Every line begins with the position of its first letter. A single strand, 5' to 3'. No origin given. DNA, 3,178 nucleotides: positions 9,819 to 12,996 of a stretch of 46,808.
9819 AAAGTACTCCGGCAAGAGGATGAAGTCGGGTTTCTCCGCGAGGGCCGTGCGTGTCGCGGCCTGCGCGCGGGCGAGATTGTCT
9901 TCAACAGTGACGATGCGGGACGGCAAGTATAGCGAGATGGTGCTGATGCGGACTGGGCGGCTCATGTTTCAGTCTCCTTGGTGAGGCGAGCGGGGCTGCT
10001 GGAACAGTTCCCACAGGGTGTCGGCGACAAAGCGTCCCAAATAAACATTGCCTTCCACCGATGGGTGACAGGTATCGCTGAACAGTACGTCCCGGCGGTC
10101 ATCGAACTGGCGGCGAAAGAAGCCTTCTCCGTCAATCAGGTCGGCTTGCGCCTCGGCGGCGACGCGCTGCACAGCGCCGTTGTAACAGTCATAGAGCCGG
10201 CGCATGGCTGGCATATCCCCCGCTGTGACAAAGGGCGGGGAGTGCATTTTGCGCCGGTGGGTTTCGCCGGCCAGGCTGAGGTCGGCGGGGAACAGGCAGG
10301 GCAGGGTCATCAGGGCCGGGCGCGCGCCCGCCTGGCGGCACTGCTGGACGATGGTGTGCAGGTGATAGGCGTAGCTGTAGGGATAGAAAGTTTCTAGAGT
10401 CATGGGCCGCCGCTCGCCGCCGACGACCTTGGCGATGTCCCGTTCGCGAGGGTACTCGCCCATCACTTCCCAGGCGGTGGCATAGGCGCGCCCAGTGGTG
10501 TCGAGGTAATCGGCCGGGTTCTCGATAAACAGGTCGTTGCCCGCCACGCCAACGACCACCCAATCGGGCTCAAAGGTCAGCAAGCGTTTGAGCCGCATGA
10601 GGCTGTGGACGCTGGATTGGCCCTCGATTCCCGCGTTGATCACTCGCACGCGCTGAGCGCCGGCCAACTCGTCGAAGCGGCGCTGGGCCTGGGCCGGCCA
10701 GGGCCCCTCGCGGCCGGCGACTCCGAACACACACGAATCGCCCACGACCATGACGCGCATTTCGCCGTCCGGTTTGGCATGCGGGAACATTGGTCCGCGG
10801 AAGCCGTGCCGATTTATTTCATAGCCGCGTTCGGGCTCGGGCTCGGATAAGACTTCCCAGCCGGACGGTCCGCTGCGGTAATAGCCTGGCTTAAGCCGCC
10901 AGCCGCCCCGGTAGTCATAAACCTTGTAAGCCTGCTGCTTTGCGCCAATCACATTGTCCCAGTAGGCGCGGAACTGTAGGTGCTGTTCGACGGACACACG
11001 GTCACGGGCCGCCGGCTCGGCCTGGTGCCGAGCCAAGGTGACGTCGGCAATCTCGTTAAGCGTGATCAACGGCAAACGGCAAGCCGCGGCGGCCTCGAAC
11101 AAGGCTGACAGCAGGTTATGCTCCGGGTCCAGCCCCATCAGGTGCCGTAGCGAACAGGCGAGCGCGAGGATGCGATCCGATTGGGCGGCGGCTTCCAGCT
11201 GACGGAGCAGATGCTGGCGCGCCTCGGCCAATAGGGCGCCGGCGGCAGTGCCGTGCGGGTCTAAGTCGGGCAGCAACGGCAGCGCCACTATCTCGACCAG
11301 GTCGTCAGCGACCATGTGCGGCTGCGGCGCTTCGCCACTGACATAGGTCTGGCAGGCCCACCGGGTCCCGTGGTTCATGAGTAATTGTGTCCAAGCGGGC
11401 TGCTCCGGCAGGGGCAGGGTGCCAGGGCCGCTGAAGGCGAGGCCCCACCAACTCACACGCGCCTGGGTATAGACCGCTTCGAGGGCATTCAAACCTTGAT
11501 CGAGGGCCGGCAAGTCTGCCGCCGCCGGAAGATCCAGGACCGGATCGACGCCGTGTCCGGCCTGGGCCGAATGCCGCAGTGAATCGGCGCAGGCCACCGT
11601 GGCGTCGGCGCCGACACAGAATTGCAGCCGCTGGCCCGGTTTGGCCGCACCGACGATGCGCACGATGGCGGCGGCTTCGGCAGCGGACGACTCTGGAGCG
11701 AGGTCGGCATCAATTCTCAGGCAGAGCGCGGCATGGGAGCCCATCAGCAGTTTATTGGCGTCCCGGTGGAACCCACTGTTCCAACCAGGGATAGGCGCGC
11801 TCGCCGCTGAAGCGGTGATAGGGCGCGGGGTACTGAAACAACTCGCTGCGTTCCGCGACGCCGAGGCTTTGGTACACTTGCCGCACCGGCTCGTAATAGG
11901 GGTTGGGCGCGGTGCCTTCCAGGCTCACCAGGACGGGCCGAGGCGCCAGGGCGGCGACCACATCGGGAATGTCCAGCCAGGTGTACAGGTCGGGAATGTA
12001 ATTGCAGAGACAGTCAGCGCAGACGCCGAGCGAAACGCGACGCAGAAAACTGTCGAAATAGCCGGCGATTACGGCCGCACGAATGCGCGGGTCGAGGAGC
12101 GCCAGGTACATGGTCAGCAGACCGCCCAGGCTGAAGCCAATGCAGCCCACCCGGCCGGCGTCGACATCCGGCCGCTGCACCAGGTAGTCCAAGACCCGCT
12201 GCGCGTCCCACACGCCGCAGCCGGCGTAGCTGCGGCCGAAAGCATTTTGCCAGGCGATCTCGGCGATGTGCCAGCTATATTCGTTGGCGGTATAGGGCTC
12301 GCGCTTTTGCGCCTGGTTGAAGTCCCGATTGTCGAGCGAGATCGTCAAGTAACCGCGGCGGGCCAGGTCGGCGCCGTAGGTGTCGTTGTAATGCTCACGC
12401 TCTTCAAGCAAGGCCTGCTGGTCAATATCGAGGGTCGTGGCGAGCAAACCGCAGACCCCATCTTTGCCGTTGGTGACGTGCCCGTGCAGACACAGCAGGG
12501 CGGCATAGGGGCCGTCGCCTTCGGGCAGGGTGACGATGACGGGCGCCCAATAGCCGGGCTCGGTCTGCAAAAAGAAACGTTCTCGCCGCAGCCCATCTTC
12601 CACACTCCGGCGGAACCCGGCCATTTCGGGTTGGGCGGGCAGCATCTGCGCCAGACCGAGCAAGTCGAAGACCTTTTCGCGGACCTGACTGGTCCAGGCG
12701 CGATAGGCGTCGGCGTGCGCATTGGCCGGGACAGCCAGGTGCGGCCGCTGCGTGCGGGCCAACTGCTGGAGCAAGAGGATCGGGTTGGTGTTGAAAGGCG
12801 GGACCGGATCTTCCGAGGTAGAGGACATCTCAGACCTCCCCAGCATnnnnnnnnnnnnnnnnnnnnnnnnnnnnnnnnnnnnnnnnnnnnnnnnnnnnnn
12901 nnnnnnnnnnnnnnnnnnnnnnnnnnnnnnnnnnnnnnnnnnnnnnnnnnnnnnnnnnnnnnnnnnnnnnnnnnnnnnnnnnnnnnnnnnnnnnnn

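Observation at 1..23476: About 17 co-directional, tightly packed genes combining a sugar importer with many de-decorating and glycosidase-like enzymes, all without signal peptides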

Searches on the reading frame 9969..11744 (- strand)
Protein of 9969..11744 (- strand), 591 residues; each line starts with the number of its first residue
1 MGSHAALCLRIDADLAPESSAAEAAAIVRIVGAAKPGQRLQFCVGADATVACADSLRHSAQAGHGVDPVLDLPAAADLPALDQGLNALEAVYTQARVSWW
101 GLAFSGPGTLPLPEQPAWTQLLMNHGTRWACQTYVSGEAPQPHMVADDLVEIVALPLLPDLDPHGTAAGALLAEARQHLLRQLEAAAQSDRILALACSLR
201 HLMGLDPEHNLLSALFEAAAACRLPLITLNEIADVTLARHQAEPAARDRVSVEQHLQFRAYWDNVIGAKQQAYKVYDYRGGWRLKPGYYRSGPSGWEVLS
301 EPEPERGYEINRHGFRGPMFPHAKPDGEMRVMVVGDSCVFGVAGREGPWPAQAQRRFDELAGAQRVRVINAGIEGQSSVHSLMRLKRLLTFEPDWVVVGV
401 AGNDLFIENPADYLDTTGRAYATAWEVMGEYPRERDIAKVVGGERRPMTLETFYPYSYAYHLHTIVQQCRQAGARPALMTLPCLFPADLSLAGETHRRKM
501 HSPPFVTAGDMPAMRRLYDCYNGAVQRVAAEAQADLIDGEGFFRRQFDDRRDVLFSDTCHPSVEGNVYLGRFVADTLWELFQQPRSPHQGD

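Call 4: search_protein_families(library=pfam, proteins=[window:9969-11744:-], max_evalue=0.01)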
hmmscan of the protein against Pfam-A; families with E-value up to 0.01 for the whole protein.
window:9969-11744:- (591 aa): 2 families
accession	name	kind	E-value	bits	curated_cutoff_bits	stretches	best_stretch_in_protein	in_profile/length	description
PF13472.12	Lipase_GDSL_2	-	8.4e-19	69.2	32.9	1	333-566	1-176/178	GDSL-like Lipase/Acylhydrolase family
PF00657.28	Lipase_GDSL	-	3.5e-05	24.5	23.6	1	331-420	1-106/208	GDSL-like Lipase/Acylhydrolase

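Call 17: search_protein_families(library=ncbifam, proteins=[window:9969-11744:-], max_evalue=0.001)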
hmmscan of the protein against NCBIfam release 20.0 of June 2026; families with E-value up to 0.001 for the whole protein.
window:9969-11744:- (591 aa): 1 family
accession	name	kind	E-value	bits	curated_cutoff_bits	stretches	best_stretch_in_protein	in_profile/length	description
NF007819.1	PRK10528.1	equivalog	3.6e-08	33.4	270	1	331-411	31-111/210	multifunctional acyl-CoA thioesterase I/protease I/lysophospholipase L1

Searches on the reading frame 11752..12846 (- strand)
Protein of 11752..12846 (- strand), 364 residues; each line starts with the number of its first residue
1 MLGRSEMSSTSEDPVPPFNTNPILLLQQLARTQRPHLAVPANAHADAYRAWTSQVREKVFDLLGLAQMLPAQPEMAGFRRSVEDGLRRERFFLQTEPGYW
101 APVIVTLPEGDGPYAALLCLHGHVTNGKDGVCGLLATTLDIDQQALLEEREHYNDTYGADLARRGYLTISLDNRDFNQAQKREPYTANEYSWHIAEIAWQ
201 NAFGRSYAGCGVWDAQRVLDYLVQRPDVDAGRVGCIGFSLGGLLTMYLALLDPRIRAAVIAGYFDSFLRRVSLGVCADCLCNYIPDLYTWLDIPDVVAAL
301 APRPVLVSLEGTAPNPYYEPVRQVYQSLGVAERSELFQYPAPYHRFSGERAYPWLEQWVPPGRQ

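Call 4: search_protein_families(library=pfam, proteins=[window:11752-12846:-], max_evalue=0.01)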
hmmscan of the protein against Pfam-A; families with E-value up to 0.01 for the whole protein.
window:11752-12846:- (364 aa): 9 families
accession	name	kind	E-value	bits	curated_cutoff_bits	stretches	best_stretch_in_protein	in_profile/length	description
PF12715.13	Abhydrolase_7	-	1.8e-24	87.1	21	1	26-340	26-341/388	Abhydrolase family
PF00561.26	Abhydrolase_1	-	1.7e-06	28.3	25.8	1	159-262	21-101/245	alpha/beta hydrolase fold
PF00326.27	Peptidase_S9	-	8.9e-06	25.8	22.6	1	198-262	31-95/213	Prolyl oligopeptidase family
PF01738.24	DLH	-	4e-05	23.7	21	1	213-260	79-126/217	Dienelactone hydrolase family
PF05448.18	AXE1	-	0.00043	19.6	21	1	164-271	108-216/321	Acetyl xylan esterase (AXE1)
PF08840.17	BAAT_C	-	0.00051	20.6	20.9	1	219-260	10-51/210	BAAT / Acyl-CoA thioester hydrolase C terminal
PF02129.25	Peptidase_S15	-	0.00085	19.5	23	1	155-260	46-125/262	X-Pro dipeptidyl-peptidase (S15 family)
PF22244.2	GCE_fung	-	0.0021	18.4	27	0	212-258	84-132/231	Glucuronyl esterase, fungi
PF06500.17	FrsA-like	-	0.0039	16.5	22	1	216-262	250-297/414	Esterase FrsA-like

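Call 17: search_protein_families(library=ncbifam, proteins=[window:11752-12846:-], max_evalue=0.001)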
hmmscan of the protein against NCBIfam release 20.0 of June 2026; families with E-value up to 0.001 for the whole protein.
window:11752-12846:- (364 aa): 2 families
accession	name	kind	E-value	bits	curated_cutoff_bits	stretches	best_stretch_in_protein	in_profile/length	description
NF033523.0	lasso_peptidase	equivalog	0.00016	20.6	400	1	161-264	432-527/638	Atxe2 family lasso peptide isopeptidase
NF053518.1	DipepPtdsDpp5Prph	equivalog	0.0004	19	900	1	198-259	473-534/655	dipeptidyl-peptidase Dpp5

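Call 36: search_solved_structures(query=window:11752-12846:-, max_evalue=0.01)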
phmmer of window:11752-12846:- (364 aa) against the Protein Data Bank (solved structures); distinct sequences matched with E-value up to 0.01: 18.
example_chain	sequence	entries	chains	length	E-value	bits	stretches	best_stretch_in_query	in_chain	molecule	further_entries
3nuz_A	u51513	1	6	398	6.2e-19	71.5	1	29-340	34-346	Putative acetyl xylan esterase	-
3g8y_A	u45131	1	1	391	7.4e-14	54.8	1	25-341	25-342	SusD/RagB-associated esterase-like protein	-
6goc_A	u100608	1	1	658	7.2e-08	35.1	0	53-128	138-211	DUF3826 domain-containing protein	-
9pjb_A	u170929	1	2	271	6.1e-05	25.4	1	212-261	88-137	MHETase MHT043-5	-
3fcy_A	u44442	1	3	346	9.8e-05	24.8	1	163-271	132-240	Xylan esterase 1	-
2xlb_A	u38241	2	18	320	9.9e-05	24.8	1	210-273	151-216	ACETYL XYLAN ESTERASE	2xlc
3fvr_A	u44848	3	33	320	0.00055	22.3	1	210-273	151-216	Acetyl xylan esterase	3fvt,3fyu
6fkx_C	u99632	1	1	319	0.00078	21.8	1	214-261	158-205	Acetyl xylan esterase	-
6fkx_B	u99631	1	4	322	0.0008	21.8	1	214-261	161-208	Acetyl xylan esterase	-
6fkx_A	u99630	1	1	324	0.00087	21.6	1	214-261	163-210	Acetyl xylan esterase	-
8b4u_A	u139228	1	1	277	0.00088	21.6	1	212-270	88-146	Alpha/beta hydrolase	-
3fyt_A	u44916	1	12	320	0.0015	20.9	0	210-273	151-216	Acetyl xylan esterase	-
6agq_A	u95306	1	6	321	0.0015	20.9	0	213-270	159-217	acetyl xylan esterase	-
7qjm_A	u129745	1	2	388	0.002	20.4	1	212-260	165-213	alpha/beta-hydrolase (202)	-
3fyu_B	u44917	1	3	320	0.0022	20.3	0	210-273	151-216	Acetyl xylan esterase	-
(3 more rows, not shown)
